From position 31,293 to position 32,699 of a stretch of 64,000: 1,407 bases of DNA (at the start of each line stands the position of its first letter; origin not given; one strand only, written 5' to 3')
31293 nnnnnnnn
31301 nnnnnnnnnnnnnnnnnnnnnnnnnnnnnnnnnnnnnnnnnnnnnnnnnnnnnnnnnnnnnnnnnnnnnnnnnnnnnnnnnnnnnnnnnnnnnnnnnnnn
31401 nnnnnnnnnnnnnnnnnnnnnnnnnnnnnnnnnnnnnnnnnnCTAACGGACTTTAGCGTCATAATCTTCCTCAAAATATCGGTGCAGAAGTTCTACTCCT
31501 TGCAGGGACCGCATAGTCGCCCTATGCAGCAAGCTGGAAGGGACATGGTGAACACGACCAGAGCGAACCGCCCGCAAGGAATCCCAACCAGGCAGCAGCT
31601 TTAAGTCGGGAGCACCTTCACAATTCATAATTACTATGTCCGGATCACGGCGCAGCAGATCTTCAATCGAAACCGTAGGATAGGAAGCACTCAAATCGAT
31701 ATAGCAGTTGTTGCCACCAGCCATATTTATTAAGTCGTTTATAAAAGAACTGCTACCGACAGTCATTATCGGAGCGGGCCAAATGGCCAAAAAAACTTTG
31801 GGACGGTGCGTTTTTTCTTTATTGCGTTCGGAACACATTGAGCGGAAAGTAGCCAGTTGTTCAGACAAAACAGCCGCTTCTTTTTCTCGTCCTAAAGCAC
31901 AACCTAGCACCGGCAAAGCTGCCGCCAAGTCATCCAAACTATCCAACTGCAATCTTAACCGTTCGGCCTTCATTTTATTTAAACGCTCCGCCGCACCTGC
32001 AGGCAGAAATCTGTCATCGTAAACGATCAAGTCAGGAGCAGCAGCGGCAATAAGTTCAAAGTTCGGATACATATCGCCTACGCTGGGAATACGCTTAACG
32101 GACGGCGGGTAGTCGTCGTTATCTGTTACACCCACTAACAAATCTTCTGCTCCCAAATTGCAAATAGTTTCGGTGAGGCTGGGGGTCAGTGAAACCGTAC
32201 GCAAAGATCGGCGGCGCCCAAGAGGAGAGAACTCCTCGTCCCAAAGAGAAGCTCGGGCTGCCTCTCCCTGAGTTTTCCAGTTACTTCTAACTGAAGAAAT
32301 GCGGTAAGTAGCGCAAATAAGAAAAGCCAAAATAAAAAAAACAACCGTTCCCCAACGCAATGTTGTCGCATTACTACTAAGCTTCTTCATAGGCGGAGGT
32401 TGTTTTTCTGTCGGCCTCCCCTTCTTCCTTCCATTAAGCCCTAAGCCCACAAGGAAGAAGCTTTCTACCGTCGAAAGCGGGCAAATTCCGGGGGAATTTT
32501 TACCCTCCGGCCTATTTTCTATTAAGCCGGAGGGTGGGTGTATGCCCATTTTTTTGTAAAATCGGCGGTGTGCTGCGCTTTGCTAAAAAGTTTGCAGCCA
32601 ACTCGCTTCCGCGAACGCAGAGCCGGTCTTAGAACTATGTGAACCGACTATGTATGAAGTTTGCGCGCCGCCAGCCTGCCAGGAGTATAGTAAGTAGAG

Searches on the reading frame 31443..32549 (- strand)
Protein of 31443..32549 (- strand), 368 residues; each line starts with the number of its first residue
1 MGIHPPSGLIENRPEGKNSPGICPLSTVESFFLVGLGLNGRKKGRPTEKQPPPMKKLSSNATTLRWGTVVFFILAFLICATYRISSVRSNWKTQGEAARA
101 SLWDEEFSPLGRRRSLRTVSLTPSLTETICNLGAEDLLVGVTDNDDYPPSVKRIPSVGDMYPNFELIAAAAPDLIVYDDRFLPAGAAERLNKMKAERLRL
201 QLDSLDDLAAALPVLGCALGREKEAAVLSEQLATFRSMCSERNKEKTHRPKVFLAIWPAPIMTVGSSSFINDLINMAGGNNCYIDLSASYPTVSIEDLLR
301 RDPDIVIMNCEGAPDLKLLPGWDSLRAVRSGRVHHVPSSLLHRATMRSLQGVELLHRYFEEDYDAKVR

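Call 67: search_protein_families(library=pfam, proteins=[window:31443-32549:-], max_evalue=0.0001)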
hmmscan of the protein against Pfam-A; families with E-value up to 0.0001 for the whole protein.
window:31443-32549:- (368 aa): 1 family
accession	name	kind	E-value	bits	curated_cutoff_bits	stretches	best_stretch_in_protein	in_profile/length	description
PF01497.23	Peripla_BP_2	-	8.8e-25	87.9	27.5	1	119-339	2-234/235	Periplasmic binding protein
